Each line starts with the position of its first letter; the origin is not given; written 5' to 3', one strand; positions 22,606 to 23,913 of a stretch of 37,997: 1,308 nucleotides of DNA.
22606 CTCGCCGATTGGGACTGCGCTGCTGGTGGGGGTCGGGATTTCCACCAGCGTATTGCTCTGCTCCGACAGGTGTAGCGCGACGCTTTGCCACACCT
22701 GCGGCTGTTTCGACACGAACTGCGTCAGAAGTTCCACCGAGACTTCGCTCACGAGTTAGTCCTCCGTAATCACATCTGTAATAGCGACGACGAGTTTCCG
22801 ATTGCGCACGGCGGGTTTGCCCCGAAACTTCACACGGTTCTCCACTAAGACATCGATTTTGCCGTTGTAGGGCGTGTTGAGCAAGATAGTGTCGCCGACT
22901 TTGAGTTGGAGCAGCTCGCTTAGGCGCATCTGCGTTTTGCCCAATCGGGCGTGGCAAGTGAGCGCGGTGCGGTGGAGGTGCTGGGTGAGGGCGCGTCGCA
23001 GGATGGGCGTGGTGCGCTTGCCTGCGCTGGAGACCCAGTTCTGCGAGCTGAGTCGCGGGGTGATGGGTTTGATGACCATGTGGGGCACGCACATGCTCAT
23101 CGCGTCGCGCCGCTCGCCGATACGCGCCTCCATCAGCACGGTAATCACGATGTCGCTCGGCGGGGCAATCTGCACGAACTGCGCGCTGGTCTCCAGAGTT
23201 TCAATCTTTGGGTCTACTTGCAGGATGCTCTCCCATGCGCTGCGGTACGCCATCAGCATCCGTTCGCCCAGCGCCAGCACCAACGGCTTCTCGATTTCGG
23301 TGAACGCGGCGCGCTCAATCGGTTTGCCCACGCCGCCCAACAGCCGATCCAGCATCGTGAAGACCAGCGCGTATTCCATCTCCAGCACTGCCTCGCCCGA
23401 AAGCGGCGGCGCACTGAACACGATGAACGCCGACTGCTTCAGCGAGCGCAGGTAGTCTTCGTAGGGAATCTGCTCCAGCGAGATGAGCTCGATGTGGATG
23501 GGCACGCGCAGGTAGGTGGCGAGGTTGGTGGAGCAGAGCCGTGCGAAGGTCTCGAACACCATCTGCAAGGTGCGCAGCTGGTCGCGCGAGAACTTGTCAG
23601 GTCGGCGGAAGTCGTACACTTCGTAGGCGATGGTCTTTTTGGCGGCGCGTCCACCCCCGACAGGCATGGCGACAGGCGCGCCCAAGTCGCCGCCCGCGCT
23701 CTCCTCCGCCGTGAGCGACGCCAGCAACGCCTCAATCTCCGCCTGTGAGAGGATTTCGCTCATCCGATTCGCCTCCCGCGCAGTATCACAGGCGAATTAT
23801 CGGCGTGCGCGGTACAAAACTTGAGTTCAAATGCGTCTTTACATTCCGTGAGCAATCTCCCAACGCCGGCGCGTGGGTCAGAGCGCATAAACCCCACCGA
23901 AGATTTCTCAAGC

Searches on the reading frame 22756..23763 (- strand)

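Call 7: search_protein_families(library=pfam, proteins=[window:22756-23763:-], max_evalue=0.01)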
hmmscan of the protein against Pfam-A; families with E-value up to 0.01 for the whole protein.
window:22756-23763:- (335 aa): 2 families
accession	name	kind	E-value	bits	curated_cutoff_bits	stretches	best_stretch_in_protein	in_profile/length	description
PF02154.20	FliM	-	5.4e-53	180.2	27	1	50-238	1-192/192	Flagellar motor switch protein FliM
PF01052.25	FliMN_C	-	1.5e-19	70.1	23.8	1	262-332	2-72/73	Type III flagellar switch regulator (C-ring) FliN C-term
